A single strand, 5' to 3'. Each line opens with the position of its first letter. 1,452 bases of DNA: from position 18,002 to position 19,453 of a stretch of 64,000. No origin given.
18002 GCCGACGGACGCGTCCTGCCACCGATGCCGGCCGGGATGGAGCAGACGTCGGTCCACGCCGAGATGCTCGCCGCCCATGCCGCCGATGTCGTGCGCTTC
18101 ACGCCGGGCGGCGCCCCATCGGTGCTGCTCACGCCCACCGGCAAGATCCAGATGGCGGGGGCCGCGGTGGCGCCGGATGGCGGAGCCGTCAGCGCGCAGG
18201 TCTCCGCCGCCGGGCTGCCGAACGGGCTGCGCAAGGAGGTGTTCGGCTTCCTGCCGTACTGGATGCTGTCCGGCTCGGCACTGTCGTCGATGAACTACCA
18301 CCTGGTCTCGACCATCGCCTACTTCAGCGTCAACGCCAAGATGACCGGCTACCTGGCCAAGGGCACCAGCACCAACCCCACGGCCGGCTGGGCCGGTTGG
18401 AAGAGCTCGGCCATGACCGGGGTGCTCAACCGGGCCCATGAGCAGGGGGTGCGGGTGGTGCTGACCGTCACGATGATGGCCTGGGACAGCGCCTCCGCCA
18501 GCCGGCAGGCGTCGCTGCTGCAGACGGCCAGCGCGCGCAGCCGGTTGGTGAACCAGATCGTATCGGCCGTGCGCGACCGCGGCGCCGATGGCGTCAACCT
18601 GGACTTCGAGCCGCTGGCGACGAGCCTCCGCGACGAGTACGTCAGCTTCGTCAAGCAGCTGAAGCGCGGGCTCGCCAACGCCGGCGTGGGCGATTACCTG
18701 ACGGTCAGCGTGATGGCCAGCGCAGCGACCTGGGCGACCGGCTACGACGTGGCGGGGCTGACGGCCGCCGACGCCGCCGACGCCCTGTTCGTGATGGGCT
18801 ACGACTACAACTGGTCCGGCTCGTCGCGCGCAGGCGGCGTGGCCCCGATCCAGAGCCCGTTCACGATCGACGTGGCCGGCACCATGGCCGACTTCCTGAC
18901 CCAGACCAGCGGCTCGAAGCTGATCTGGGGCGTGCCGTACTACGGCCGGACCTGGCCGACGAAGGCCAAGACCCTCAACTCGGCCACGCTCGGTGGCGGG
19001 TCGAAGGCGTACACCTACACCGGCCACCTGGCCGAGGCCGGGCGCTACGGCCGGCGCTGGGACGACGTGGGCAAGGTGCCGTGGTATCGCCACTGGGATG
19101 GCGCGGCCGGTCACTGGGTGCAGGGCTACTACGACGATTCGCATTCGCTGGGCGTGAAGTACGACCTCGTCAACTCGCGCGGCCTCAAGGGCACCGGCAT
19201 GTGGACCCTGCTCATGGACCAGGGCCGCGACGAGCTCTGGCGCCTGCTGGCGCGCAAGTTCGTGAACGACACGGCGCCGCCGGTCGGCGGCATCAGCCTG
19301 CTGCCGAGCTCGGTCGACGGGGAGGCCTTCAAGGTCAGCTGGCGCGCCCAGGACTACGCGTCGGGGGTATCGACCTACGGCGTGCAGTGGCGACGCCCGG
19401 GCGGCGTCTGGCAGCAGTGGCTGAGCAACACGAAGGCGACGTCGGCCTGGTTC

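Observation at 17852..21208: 1118-aa GH18 protein with variant catalytic motif and five accessory domains placed right after mreBC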

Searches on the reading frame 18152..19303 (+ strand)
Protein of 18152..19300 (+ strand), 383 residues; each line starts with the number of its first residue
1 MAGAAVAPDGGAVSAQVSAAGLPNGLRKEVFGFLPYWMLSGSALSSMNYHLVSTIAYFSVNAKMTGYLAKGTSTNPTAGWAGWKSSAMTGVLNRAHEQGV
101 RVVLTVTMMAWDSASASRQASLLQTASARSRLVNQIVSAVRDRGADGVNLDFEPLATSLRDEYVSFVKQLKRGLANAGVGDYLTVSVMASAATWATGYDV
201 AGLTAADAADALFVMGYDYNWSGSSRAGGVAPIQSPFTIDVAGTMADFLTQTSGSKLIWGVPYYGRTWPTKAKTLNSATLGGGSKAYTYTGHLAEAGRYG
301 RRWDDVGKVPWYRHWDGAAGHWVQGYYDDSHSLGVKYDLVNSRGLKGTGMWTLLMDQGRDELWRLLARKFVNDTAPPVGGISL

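Call 9: search_solved_structures(query=window:18152-19300:+, max_evalue=0.001, show_alignments=4)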
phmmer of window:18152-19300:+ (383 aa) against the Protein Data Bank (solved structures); distinct sequences matched with E-value up to 0.001: 51.
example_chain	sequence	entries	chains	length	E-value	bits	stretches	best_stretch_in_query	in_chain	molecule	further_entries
3cz8_A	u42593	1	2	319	2.1e-21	79.5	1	99-359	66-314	Putative sporulation-specific glycosylase ydhD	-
4wiw_A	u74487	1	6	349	4e-18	68.7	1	88-353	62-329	Glycoside hydrolase family 18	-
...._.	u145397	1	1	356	7.4e-15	58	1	100-362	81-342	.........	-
5xwf_A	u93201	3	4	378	2.2e-13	53.1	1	80-270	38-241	Fungal chitinase from Rhizomucor miehei (SeMet-substituted proteins) | Chintase | Chitinase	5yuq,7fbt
8hw7_A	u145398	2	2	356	7.5e-13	51.4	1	100-362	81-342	Chitinase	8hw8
4s3j_A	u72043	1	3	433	2.1e-12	49.9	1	56-371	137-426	Cortical-lytic enzyme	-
4s3k_A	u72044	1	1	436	4.3e-12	48.9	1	113-366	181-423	Spore germination protein YaaH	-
5wup_A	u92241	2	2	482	1.4e-11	47.1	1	109-357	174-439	Chitinase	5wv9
1itx_A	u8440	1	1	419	2.5e-11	46.3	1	94-359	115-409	Glycosyl Hydrolase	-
3wl1_A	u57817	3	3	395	1.9e-10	43.4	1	98-357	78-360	Chitinase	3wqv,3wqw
3wkz_A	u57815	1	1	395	4.9e-10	42.1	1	98-357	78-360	Chitinase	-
3w4r_A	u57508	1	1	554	5.6e-10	41.9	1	99-357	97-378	Chitinase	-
5y29_A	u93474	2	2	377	1.2e-09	40.8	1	99-360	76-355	insect group II chitinase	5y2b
6jav_A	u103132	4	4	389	1.4e-09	40.6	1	99-360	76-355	Group II chitinase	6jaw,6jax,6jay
6g9c_A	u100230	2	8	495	1.5e-09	40.5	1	90-356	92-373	Immunomodulatory active chitinase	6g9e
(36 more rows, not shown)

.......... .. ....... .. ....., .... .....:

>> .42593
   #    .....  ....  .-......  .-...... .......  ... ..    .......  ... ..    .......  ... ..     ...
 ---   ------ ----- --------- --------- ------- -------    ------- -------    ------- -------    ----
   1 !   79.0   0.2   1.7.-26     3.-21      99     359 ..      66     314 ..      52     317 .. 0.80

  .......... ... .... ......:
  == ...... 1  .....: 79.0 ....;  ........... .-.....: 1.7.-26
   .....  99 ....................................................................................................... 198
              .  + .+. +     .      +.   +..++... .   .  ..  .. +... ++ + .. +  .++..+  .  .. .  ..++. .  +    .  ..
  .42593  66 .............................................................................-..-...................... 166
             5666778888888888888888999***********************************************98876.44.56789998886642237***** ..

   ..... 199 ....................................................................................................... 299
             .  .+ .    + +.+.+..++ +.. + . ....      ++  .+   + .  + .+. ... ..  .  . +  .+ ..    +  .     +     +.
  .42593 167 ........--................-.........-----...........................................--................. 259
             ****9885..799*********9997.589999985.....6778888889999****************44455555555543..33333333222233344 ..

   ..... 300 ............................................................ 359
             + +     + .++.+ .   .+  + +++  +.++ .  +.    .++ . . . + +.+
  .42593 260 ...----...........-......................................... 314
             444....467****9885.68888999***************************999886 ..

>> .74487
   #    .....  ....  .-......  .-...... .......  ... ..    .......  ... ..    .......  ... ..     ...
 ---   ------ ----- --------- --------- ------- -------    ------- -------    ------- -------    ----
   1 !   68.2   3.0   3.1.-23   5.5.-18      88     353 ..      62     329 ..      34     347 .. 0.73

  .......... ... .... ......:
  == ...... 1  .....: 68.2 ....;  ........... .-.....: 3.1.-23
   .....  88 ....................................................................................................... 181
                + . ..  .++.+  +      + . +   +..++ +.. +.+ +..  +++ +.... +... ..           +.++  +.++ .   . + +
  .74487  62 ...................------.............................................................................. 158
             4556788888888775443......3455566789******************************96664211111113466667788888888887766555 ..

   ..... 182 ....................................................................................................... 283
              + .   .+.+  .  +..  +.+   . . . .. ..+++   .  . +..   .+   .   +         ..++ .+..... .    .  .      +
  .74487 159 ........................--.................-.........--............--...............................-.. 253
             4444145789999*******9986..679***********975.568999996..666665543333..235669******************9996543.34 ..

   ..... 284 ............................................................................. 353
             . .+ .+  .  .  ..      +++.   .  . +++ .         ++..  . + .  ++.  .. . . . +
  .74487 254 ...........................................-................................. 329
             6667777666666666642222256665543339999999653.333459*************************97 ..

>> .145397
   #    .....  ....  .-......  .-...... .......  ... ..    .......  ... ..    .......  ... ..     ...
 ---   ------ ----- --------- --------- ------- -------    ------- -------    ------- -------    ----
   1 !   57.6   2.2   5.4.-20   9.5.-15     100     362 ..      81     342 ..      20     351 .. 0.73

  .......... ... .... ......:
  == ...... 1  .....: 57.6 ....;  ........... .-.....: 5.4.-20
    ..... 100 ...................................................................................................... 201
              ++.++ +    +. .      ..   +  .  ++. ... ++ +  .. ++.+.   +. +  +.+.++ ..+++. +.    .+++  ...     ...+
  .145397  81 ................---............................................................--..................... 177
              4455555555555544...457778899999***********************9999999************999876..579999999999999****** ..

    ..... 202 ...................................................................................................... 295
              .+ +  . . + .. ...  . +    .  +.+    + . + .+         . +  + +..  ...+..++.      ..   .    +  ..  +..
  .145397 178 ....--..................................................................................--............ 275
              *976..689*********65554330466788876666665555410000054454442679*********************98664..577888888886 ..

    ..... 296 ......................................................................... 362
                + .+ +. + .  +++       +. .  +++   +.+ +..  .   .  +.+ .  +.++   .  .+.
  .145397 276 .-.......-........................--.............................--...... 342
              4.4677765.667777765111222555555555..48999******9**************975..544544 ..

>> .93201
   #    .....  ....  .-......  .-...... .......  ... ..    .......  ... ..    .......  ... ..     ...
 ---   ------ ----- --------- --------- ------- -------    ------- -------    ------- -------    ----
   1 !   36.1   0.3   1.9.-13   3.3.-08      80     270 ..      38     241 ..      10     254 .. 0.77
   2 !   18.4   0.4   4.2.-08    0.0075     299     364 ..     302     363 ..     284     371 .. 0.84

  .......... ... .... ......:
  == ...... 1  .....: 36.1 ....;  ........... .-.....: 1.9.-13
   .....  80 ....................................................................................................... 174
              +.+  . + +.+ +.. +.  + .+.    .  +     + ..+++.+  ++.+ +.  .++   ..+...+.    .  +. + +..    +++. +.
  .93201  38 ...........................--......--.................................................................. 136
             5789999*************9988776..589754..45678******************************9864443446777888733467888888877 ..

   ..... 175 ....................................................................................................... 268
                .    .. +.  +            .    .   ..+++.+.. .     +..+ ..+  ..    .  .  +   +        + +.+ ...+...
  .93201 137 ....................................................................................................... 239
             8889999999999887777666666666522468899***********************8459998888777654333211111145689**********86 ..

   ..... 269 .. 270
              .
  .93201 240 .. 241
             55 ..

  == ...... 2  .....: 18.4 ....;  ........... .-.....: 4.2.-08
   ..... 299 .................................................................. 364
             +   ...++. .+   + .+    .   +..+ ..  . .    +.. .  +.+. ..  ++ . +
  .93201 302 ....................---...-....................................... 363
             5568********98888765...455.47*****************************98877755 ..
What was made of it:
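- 18215..19291 (+): GH18 catalytic domain (about aa 122-480 of the ORF). Best PDB relative is YdhD 3cz8, 2e-21 (call 9).
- On YdhD / YaaH(SleL) cortical-fragment-lytic-type GH18: SleL and YaaH score about 1e-12 (call 9).
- An active fungal chitinase (Rhizomucor miehei, 5xwf) carries the same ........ variant (call 9). An active chitinase shares the Asn (call 9).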

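Call 56: search_protein_representatives(protein=window:18182-19303:+)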
Query: 374 residues. Proteins with E-value up to 0.001 (for the whole library): 6339; up to 1e-10: 2966; up to 1e-30: 787. The best 150 are listed.
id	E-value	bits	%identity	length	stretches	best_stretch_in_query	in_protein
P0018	3.6e-201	684.3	83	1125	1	7-374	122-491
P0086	5.3e-179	611.3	74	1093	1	9-372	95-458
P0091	3.8e-178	608.5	74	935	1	3-374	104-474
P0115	1.1e-138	478.7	63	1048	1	3-374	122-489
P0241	8.5e-137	472.4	64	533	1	28-373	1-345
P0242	1.8e-130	451.7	61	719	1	9-367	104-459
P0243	9.5e-127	439.4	60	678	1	7-362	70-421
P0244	9.6e-127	439.4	58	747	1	7-367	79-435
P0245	1.9e-116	405.5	77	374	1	1-246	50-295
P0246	5.9e-113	394.0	70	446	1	20-301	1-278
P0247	2.2e-111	388.8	55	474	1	5-360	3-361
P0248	2.5e-110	385.3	57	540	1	1-361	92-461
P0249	7.9e-109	380.4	52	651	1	9-362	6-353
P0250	3.9e-107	374.8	52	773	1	8-362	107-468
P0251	4.7e-107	374.6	54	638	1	8-362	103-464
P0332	1.0e-58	215.5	39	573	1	17-371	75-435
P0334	2.0e-58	214.5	41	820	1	13-368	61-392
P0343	1.1e-56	208.8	40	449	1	18-368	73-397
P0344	1.7e-56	208.2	42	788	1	13-368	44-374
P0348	1.4e-55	205.2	43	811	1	18-368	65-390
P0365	6.7e-54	199.6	41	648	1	16-366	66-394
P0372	2.6e-53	197.7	42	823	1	17-367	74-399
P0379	4.9e-52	193.5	44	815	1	16-366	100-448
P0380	6.7e-52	193.1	40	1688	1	12-361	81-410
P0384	1.4e-51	192.0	40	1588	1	10-364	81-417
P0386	1.7e-51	191.7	39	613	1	16-363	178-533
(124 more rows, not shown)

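Call 58: list_cluster_members(proteins=[P0334, P0344, P0348, P0380, P0384, P0372, P0343, P0365, P0379, P0386])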
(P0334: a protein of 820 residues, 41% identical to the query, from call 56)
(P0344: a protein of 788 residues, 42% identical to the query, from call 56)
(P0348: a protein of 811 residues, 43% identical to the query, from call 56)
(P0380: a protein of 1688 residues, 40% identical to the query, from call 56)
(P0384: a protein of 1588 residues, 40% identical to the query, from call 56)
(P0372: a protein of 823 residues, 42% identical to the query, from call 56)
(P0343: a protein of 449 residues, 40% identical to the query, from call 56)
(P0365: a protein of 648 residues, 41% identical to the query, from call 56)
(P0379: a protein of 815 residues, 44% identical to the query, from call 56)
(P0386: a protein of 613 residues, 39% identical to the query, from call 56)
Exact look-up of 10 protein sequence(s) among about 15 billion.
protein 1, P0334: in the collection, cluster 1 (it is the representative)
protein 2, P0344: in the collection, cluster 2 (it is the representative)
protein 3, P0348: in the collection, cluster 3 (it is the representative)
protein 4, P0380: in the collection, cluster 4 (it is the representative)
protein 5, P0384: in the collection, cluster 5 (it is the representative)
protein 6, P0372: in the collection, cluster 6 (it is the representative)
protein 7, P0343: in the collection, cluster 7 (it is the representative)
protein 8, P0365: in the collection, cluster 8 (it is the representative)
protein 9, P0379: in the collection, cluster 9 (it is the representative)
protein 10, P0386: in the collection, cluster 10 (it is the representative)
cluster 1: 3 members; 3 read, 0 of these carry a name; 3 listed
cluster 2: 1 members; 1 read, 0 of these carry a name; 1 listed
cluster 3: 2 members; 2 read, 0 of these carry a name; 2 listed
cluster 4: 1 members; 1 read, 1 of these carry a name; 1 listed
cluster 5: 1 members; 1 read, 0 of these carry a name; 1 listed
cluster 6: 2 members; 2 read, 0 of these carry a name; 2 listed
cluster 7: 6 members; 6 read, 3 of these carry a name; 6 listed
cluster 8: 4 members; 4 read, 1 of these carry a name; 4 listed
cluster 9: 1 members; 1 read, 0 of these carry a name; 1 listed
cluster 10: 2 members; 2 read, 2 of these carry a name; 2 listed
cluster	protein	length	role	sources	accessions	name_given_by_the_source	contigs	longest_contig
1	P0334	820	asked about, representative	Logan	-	-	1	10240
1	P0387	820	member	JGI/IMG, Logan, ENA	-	-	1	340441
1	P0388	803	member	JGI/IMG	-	-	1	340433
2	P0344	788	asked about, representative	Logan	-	-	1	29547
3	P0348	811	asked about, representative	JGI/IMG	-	-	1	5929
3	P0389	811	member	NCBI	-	-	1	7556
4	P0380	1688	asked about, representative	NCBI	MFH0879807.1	MAG: glycosyl hydrolase family 18 protein [Lentisphaerota bacterium]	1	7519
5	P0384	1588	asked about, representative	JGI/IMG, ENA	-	-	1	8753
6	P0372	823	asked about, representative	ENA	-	-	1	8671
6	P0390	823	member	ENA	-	-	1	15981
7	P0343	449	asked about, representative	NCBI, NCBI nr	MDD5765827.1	MAG: glycosyl hydrolase family 18 protein, partial [Candidatus Marinimicrobia bacterium] | glycosyl hydrolase family 18 protein [Candidatus Neomarinimicrobiota bacterium]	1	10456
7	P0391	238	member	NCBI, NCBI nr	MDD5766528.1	MAG: T9SS type A sorting domain-containing protein, partial [Candidatus Marinimicrobia ... | T9SS type A sorting domain-containing protein [Candidatus Neomarinimicrobiota bacterium]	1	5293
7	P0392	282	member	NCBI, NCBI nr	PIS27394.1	MAG: hypothetical protein COT43_10735 [Candidatus Marinimicrobia bacterium ...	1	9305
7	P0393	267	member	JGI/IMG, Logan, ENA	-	-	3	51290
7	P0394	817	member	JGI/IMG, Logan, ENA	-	-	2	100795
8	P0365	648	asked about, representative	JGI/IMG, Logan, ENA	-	-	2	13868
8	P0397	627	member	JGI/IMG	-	-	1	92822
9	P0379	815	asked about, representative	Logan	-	-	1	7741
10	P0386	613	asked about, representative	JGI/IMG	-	spore germination protein YaaH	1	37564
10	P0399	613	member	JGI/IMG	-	spore germination protein YaaH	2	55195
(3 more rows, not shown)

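Call 59: search_protein_families(library=pfam, proteins=[P0334, P0344, P0348, P0380, P0372, P0343, P0365, P0379, P0386, P0332], max_evalue=0.001)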
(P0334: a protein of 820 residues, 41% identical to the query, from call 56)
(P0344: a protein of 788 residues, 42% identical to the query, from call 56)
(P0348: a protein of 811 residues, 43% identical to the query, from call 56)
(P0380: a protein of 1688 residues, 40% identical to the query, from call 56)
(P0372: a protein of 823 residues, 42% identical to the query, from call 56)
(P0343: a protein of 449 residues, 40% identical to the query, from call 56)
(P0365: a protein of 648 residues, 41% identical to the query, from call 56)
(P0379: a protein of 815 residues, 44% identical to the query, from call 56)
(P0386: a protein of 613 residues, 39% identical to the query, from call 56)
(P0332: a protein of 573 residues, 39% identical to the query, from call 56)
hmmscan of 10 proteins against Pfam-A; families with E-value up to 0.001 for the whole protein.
P0334 (820 aa): 5 families
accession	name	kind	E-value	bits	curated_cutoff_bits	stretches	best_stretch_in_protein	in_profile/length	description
PF00704.34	Glyco_hydro_18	-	8.9e-37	127.9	29.6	1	74-370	8-317/317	Glycosyl hydrolases family 18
PF13860.13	FlgD_ig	-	2.6e-09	37.4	27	1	743-805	12-73/79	FlgD Ig-like domain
PF18962.6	Por_Secre_tail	-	3.8e-07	30.8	27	1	735-815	2-72/75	Secretion system C-terminal sorting domain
PF03644.19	Glyco_hydro_85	-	5e-07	30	22.2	1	80-203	17-139/302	Glycosyl hydrolase family 85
PF13585.12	CHU_C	-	9.6e-05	22.9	27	1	755-818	27-83/86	CHU_C Type IX secretion signal domain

P0344 (788 aa): 1 family
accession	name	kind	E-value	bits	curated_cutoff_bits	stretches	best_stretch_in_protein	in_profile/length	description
PF00704.34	Glyco_hydro_18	-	5e-31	109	29.6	1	123-352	80-317/317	Glycosyl hydrolases family 18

P0348 (811 aa): 3 families
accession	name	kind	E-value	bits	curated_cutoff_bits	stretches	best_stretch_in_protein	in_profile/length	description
PF00704.34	Glyco_hydro_18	-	5.1e-33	115.5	29.6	1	67-369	2-317/317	Glycosyl hydrolases family 18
PF03644.19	Glyco_hydro_85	-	1.4e-06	28.5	22.2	1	77-239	15-180/302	Glycosyl hydrolase family 85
PF13860.13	FlgD_ig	-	1.1e-05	25.8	27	1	746-798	25-75/79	FlgD Ig-like domain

P0380 (1688 aa): 4 families
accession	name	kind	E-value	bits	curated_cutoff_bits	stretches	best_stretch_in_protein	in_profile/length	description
PF00704.34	Glyco_hydro_18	-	5.9e-34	118.6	29.6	1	104-395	18-317/317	Glycosyl hydrolases family 18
PF25275.1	Golvesin_C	-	8.7e-24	84.5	31.6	1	778-916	2-131/132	Golvesin C-terminal domain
PF00041.27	fn3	-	5.5e-07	30.2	25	1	1128-1214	2-81/84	Fibronectin type III domain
PF01520.23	Amidase_3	-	3.1e-06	27.8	27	1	989-1109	69-172/174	N-acetylmuramoyl-L-alanine amidase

P0372 (823 aa): 3 families
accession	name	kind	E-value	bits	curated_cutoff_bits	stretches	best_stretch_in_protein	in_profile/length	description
PF00704.34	Glyco_hydro_18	-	1e-33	117.8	29.6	1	78-376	3-317/317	Glycosyl hydrolases family 18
PF18962.6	Por_Secre_tail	-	4.2e-08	33.8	27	1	741-813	2-67/75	Secretion system C-terminal sorting domain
PF00041.27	fn3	-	1.9e-05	25.2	25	1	402-479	3-80/84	Fibronectin type III domain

P0343 (449 aa): 2 families
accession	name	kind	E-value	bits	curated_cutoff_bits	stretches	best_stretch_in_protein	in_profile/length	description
PF00704.34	Glyco_hydro_18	-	1.2e-39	137.3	29.6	1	75-375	2-317/317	Glycosyl hydrolases family 18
PF03644.19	Glyco_hydro_85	-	2.7e-05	24.3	22.2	1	85-350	15-264/302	Glycosyl hydrolase family 85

P0365 (648 aa): 1 family
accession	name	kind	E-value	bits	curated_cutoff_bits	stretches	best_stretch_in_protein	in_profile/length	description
PF00704.34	Glyco_hydro_18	-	5.3e-35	122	29.6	1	71-374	3-317/317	Glycosyl hydrolases family 18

P0379 (815 aa): 2 families
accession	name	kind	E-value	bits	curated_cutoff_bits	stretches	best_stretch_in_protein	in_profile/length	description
PF00704.34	Glyco_hydro_18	-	1.7e-31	110.5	29.6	1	184-428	81-317/317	Glycosyl hydrolases family 18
PF00041.27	fn3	-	7.4e-06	26.5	25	1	458-525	10-75/84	Fibronectin type III domain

P0386 (613 aa): 1 family
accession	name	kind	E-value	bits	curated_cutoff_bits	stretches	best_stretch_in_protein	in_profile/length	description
PF00704.34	Glyco_hydro_18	-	6.6e-33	115.1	29.6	1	188-516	5-317/317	Glycosyl hydrolases family 18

P0332 (573 aa): 1 family
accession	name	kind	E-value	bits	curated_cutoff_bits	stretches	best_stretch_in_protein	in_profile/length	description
PF00704.34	Glyco_hydro_18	-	3.6e-28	99.6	29.6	1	166-408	79-317/317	Glycosyl hydrolases family 18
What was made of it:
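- Context of distant subfamily members: P0380 is fused to an Amidase_3 domain (call 59). Distant relatives with T9SS tails look like secreted degradative enzymes (calls 58, 59).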

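Call 77: find_encoding_contigs(protein=P0387, flank=8000, max_places=1)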
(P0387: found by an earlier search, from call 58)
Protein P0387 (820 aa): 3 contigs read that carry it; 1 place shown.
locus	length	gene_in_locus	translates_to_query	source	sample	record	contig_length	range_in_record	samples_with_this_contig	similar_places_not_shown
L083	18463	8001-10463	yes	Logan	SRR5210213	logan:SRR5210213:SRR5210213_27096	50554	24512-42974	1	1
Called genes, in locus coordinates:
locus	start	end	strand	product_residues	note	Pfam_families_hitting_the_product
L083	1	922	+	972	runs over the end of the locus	PF00933:Glyco_hydro_3, PF01915:Glyco_hydro_3_C (weak), PF00144:Beta-lactamase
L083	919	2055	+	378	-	-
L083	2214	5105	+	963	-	PF00933:Glyco_hydro_3, PF01915:Glyco_hydro_3_C, PF00144:Beta-lactamase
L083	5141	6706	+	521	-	PF00474:SSF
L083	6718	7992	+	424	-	PF00278:Orn_DAP_Arg_deC, PF02784:Orn_Arg_deC_N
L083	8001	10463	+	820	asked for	PF00704:Glyco_hydro_18, PF03644:Glyco_hydro_85 (weak), PF13860:FlgD_ig, PF18962:Por_Secre_tail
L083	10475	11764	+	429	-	PF07075:NamZ_N, PF20732:NamZ_C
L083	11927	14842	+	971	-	PF13620:CarboxypepD_reg, PF13715:CarbopepD_reg_2, PF07715:Plug, PF00593:TonB_dep_Rec_b-barrel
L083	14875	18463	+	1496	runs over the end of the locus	PF07494:Reg_prop (faint)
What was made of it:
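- P0387 sits among two GH3(NagZ-like) fusions, NamZ, an Orn/DAP decarboxylase, a transporter and a TonB receptor, which together look like a peptidoglycan-scavenging locus (call 77).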
